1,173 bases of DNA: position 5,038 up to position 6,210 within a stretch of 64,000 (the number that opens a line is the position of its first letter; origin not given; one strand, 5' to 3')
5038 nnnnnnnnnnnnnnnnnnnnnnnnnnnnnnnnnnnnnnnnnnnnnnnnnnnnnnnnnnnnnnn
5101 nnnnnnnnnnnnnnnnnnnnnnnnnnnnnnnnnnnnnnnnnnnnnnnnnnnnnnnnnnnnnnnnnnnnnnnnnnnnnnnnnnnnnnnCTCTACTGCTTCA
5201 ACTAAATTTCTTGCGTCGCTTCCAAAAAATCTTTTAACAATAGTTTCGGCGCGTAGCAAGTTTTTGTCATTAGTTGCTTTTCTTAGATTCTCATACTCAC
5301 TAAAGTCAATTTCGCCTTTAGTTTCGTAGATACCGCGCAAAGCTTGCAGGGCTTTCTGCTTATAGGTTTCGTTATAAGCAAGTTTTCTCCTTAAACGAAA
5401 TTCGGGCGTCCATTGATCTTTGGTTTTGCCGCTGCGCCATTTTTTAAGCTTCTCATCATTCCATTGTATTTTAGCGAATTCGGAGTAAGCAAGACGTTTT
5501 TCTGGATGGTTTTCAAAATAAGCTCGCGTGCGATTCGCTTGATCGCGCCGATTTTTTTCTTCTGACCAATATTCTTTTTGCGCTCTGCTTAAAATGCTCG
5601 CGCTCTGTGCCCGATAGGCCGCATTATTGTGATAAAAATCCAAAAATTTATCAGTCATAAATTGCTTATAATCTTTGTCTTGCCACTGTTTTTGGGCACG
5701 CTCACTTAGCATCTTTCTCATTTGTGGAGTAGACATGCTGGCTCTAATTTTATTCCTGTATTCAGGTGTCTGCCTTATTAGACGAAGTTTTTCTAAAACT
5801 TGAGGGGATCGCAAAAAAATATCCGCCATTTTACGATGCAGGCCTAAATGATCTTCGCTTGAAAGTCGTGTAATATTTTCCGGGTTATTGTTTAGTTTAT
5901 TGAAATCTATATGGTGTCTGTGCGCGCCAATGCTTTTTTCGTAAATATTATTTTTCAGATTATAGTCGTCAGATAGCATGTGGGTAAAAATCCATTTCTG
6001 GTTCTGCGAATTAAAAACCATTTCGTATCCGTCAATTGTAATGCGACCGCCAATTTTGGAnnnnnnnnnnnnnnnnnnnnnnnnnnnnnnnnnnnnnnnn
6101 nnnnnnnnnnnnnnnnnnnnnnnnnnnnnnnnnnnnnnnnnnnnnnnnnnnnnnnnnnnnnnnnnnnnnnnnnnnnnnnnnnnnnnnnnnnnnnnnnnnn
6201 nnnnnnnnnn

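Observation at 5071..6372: GyrB intein with an HNH-type (not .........) endonuclease domain and a basic repeat region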

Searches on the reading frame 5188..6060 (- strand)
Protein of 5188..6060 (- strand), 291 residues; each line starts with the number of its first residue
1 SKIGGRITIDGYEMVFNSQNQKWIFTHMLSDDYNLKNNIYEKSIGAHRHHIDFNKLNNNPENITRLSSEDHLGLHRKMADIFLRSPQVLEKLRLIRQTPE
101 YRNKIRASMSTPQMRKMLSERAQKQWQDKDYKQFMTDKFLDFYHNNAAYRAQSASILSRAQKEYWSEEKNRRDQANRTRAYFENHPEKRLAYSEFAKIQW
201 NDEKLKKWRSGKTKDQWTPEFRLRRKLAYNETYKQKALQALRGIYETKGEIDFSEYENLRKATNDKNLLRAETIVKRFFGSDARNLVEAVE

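Call 31: search_protein_representatives(protein=window:5188-6060:-)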
Query: 291 residues. Proteins with E-value up to 0.001 (for the whole library): 549; up to 1e-10: 185; up to 1e-30: 43. The best 150 are listed.
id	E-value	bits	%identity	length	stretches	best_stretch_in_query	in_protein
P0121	1.8e-90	319.6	54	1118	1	1-290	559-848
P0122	1.8e-80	286.8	49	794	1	1-290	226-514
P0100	5.6e-80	285.2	52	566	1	39-290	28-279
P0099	7.2e-76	271.7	51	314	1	1-266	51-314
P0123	5.5e-75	268.8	46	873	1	7-290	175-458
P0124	1.5e-71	257.6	45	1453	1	8-289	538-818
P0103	6.1e-70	252.2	43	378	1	7-290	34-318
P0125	2.0e-68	247.3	43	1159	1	6-290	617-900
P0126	7.7e-65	235.5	44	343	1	18-291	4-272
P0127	1.2e-63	231.6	47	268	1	47-289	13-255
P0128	3.6e-63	230.0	43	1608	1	1-290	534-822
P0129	5.1e-62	226.3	41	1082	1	7-282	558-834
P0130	1.9e-61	224.4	46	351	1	48-282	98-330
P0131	8.9e-55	202.5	51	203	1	25-215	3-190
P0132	1.8e-53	198.2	39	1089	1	8-290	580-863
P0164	1.0e-29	120.3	30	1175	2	8-225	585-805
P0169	1.0e-26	110.5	35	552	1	11-230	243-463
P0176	6.3e-24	101.3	36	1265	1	10-227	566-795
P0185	8.3e-21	91.1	32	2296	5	8-89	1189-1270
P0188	1.4e-19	87.0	36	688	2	9-142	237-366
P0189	1.8e-19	86.7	31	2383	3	2-212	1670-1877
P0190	3.4e-19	85.8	30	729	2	9-168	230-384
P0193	6.2e-19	84.9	46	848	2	2-78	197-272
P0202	4.2e-17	78.9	35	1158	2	9-135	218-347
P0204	8.3e-17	78.0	41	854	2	10-82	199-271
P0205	8.5e-17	77.9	33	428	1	11-172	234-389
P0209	1.9e-16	76.8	34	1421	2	11-79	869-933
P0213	4.9e-16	75.4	39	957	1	11-140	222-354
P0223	4.1e-15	72.4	30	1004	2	7-228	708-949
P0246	1.8e-13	67.1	24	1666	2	2-217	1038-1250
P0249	1.9e-13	67.0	32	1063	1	9-164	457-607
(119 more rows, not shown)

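Call 32: search_protein_families(library=pfam, proteins=[P0193, P0204, P0209, P0213, P0223, P0249, P0202, P0190, P0188, P0205], max_evalue=0.001)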
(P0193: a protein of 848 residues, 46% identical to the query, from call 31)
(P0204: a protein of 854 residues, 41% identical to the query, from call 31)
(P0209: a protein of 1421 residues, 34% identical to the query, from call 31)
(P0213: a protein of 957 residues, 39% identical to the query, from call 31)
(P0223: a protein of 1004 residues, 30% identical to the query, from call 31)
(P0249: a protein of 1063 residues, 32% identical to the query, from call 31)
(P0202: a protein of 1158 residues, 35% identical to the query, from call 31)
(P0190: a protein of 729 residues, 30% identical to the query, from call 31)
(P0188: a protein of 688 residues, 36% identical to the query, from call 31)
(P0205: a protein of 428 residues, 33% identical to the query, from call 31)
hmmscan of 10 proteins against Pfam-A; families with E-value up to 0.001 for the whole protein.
P0193 (848 aa): 2 families
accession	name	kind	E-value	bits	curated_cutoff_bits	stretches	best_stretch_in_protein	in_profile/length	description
PF14890.11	Intein_splicing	-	2.2e-21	76.7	35.8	1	107-465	3-155/155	Intein splicing domain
PF07591.16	PT-HINT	-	7.6e-06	26.7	27.7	0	158-193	55-89/137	Pretoxin HINT domain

P0204 (854 aa): 3 families
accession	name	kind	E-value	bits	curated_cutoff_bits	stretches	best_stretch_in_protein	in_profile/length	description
PF14890.11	Intein_splicing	-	4.4e-23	82.2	35.8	1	103-469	1-155/155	Intein splicing domain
PF00004.35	AAA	-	0.00048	21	21.2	0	17-98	1-71/131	ATPase family associated with various cellular activities (AAA)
PF07591.16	PT-HINT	-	0.00066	20.4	27.7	0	155-191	51-89/137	Pretoxin HINT domain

P0209 (1421 aa): 3 families
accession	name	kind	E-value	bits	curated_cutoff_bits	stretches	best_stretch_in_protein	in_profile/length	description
PF07230.16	Portal_T4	-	1.6e-44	152.8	22.9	2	634-755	158-277/433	Bacteriophage T4-like portal protein (Gp20)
PF14890.11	Intein_splicing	-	6.8e-17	62.1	35.8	2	163-549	2-142/155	Intein splicing domain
PF13392.12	HNH_3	-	0.00034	20.6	24.8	0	303-333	15-45/46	HNH endonuclease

P0213 (957 aa): 2 families
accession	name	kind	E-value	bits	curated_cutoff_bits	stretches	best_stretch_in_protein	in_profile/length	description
PF07230.16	Portal_T4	-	2.8e-20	72.9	22.9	1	476-779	18-346/433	Bacteriophage T4-like portal protein (Gp20)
PF14890.11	Intein_splicing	-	4.1e-17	62.8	35.8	1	128-471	2-155/155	Intein splicing domain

P0223 (1004 aa): 6 families
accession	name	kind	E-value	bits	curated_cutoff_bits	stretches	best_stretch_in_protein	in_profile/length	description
PF00521.26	DNA_topoisoIV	-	9.5e-33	114.1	31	2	557-601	39-84/432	DNA gyrase/topoisomerase IV, subunit A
PF14890.11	Intein_splicing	-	7.4e-31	107.5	35.8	2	120-558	35-155/155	Intein splicing domain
PF14528.11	LAGLIDADG_3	-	5.7e-13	49.4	22.5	1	319-390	2-65/82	LAGLIDADG-like domain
PF07591.16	PT-HINT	-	3.1e-05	24.7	27.7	0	632-695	23-88/137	Pretoxin HINT domain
PF13403.11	Hint_2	-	0.00011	23.1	28.4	1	89-124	2-37/147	Hint domain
PF14623.11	Vint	-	0.00055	20.2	27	0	89-164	2-74/166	Hint-domain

P0249 (1063 aa): 1 family
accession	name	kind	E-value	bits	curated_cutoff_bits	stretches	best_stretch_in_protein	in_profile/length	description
PF14890.11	Intein_splicing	-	3e-16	60.1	35.8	1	354-761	1-155/155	Intein splicing domain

P0202 (1158 aa): 3 families
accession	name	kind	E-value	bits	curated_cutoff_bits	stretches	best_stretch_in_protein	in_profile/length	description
PF00521.26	DNA_topoisoIV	-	3e-156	521.1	31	2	460-815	79-431/432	DNA gyrase/topoisomerase IV, subunit A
PF03989.18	DNA_gyraseA_C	-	3e-54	180.7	27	5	1109-1153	1-45/48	DNA gyrase C-terminal domain, beta-propeller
PF14890.11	Intein_splicing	-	1.1e-20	74.4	35.8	1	115-459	2-155/155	Intein splicing domain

P0190 (729 aa): 2 families
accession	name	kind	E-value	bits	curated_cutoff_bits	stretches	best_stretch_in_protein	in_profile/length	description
PF00521.26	DNA_topoisoIV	-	1.6e-90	304.5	31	2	559-728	80-244/432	DNA gyrase/topoisomerase IV, subunit A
PF14890.11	Intein_splicing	-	7.9e-25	87.9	35.8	1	125-557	2-155/155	Intein splicing domain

P0188 (688 aa): 2 families
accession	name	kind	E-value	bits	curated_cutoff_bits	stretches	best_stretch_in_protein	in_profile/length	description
PF00521.26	DNA_topoisoIV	-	1.8e-40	139.5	31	1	45-126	1-82/432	DNA gyrase/topoisomerase IV, subunit A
PF14890.11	Intein_splicing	-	4.6e-32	111.4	35.8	2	133-517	3-155/155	Intein splicing domain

P0205 (428 aa): 2 families
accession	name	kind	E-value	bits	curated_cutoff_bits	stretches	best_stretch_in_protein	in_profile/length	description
PF00521.26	DNA_topoisoIV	-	1.4e-40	139.9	31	1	40-127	1-87/432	DNA gyrase/topoisomerase IV, subunit A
PF14890.11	Intein_splicing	-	7.2e-12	45.8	35.8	1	128-357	3-96/155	Intein splicing domain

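Call 41: search_solved_structures(query=A3, max_evalue=10, show_alignments=3)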
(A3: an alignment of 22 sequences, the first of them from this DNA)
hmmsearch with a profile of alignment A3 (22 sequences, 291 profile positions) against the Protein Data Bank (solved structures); distinct sequences matched with E-value up to 10: 1.
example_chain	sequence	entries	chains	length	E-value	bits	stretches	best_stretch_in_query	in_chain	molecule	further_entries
6e8d_A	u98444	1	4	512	9.3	9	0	44-102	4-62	Beta sliding clamp,DNA mismatch repair protein MutL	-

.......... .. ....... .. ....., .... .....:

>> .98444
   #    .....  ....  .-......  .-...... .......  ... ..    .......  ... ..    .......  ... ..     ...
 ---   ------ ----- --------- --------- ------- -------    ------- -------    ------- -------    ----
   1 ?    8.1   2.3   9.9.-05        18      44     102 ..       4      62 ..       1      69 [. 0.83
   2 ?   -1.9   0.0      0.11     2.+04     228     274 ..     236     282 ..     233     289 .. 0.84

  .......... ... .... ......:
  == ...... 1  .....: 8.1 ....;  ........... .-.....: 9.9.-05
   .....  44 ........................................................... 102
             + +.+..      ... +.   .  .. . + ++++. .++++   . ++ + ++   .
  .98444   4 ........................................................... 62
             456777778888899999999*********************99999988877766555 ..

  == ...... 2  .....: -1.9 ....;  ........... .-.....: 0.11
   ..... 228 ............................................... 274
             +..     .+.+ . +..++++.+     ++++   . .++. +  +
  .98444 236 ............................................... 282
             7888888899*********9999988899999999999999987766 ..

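Call 42: predict_structure(alignment_id=A2)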
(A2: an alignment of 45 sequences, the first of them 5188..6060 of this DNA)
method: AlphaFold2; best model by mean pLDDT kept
length: 291 residues; sequences in the alignment: 45
mean_pLDDT: 92.4   pTM: 0.46
mean pLDDT of the five models: 92.4, 92.0, 90.7, 90.3, 89.4
residues with pLDDT >= 90: 234; 70-90: 48; 50-70: 5; < 50: 4
segments of 3 or more residues with pLDDT < 50: 1-4
pLDDT, mean of each block of 10 residues (from residue 1): 53 84 89 93 89 88 92 89 91 96 96 96 96 97 97 97 98 98 96 95 94 91 95 97 95 95 95 94 93 91
secondary structure, 60 per line:
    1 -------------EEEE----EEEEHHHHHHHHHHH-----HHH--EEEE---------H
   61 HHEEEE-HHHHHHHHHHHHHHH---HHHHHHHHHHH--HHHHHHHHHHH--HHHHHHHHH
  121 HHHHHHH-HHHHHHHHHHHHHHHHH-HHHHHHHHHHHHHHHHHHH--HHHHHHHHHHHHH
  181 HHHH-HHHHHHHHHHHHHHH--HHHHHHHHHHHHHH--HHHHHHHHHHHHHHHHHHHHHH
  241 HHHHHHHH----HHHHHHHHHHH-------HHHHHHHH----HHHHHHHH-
elements in order: E14-17 E22-25 H26-36 E47-50 E63-66 H68-82 H86-96 H99-109 H112-127 H129-145 H147-165 H168-184 H186-200 H203-216 H219-248 H253-263 H271-278 H283-290

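Call 64: search_protein_families(library=pfam, proteins=[P0189, P0246, P0164, P0176, P0169, P0185], max_evalue=0.0001)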
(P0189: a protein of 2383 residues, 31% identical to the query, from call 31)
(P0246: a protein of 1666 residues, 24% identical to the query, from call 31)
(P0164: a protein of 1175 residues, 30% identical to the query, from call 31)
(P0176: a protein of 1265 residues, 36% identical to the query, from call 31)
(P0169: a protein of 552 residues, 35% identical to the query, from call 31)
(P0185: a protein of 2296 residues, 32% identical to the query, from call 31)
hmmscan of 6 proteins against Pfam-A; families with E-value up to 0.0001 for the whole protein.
P0189 (2383 aa): 3 families
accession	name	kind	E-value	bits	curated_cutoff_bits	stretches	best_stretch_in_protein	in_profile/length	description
PF14890.11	Intein_splicing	-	3.2e-61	206.1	35.8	4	1576-2020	11-147/155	Intein splicing domain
PF07230.16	Portal_T4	-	2.5e-53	181.8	22.9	3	1007-1115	157-263/433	Bacteriophage T4-like portal protein (Gp20)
PF13392.12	HNH_3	-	3.9e-21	74.9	24.8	1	700-743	1-44/46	HNH endonuclease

P0246 (1666 aa): 4 families
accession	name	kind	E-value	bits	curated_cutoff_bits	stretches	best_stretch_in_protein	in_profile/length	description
PF07230.16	Portal_T4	-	1.4e-68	232.1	22.9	2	663-936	19-321/433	Bacteriophage T4-like portal protein (Gp20)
PF14890.11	Intein_splicing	-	1.1e-48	165.4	35.8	3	264-662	18-155/155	Intein splicing domain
PF13392.12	HNH_3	-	1.3e-11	44.3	24.8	1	378-404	18-44/46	HNH endonuclease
PF07591.16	PT-HINT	-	2.3e-07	31.6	27.7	0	963-1027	22-88/137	Pretoxin HINT domain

P0164 (1175 aa): 5 families
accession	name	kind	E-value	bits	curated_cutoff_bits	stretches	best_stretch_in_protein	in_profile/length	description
PF00204.31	DNA_gyraseB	-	6.5e-42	143.4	27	1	244-433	1-172/173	DNA gyrase B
PF00986.26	DNA_gyraseB_C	-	7.4e-26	90.5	29.8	1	1103-1162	3-62/63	DNA gyrase B subunit, carboxyl terminus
PF14890.11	Intein_splicing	-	2.6e-21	76.5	35.8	1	525-964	43-155/155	Intein splicing domain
PF02518.31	HATPase_c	-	7.6e-14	52.5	26.4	1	37-192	2-107/111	Histidine kinase-, DNA gyrase B-, and HSP90-like ATPase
PF01751.28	Toprim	-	1.9e-10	41.2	23.1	1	965-1060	13-91/96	Toprim domain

P0176 (1265 aa): 5 families
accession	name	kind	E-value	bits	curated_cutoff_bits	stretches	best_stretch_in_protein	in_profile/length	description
PF00204.31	DNA_gyraseB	-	4.9e-50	169.8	27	1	238-409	1-172/173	DNA gyrase B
PF00986.26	DNA_gyraseB_C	-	5e-25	87.9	29.8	1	1196-1255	4-63/63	DNA gyrase B subunit, carboxyl terminus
PF14890.11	Intein_splicing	-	8.5e-17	61.8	35.8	1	502-909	44-155/155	Intein splicing domain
PF02518.31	HATPase_c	-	1.4e-14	54.9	26.4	1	45-189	3-108/111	Histidine kinase-, DNA gyrase B-, and HSP90-like ATPase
PF01751.28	Toprim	-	4.9e-10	39.9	23.1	1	912-1004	15-90/96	Toprim domain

P0169 (552 aa): 3 families
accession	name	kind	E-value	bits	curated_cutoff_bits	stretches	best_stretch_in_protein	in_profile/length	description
PF00204.31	DNA_gyraseB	-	1.5e-27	96.6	27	1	1-89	84-172/173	DNA gyrase B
PF01079.26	Hint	-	7.8e-06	26.1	29.7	1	127-215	10-94/213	Hint module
PF14890.11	Intein_splicing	-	2.8e-05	24.4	35.8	1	139-395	3-96/155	Intein splicing domain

P0185 (2296 aa): 3 families
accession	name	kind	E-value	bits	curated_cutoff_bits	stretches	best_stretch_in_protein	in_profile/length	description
PF07230.16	Portal_T4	-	2.8e-57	194.8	22.9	3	978-1077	157-254/433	Bacteriophage T4-like portal protein (Gp20)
PF14890.11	Intein_splicing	-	2.8e-56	190.1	35.8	4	1536-1916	2-148/155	Intein splicing domain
PF13392.12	HNH_3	-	8.7e-21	73.7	24.8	1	218-260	4-45/46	HNH endonuclease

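Call 72: fold_search(model_id=the predicted structure, library=viral)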
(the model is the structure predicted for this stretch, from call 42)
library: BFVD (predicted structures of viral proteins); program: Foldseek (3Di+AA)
matches with E <= 10: 668; with E <= 0.001: 2
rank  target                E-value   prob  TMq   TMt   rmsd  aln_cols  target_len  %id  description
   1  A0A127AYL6            2.3e-05  1.00  0.24  0.14  44.7       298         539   18  Hint domain-containing protein [Bacillus phage SP-15]
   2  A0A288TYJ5            9.7e-04  1.00  0.20  0.28   7.5       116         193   20  HNH nuclease domain-containing protein [Enterococcus phage EFP01]
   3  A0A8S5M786            2.4e-03  0.85  0.19  0.05  43.3       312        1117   20  Terminase [Siphoviridae sp. ctrgt10]
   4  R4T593                2.6e-03  1.00  0.22  0.58   4.6        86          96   24  HNH protein [Halorubrum tailed phage 8]
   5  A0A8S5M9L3            2.6e-03  1.00  0.16  0.32   4.4        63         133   24  Homing endonuclease [Siphoviridae sp. ctB3v5]
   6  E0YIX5                2.8e-03  1.00  0.20  0.33   9.9       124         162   19  Putative HNH endonuclease [Lactococcus phage 949]
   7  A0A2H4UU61            2.9e-03  1.00  0.23  0.37   3.9        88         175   24  HNH Endonuclease [Bodo saltans virus]
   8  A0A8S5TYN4            3.1e-03  1.00  0.20  0.24   4.7        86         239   24  Homing endonuclease [Siphoviridae sp. ctnPP24]
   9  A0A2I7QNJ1            3.5e-03  1.00  0.19  0.31   4.9        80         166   28  (no name in the UniProt tables at hand)
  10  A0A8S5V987            4.0e-03  1.00  0.20  0.32   6.5        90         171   23  Homing endonuclease [Siphoviridae sp. ct2D011]
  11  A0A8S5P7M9            4.0e-03  1.00  0.19  0.26   9.1       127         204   19  Homing endonuclease [Siphoviridae sp. ctsUY14]
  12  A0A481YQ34            5.8e-03  1.00  0.21  0.24   3.1        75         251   21  HNH endonuclease [Iridovirus LCIVAC01]
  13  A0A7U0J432            5.8e-03  1.00  0.21  0.34   4.2        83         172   26  (no name in the UniProt tables at hand)
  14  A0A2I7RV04            6.1e-03  1.00  0.19  0.19   5.2        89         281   20  (no name in the UniProt tables at hand)
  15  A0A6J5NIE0            6.9e-03  1.00  0.20  0.48   3.3        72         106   22  NUMOD4 [uncultured Caudovirales phage]
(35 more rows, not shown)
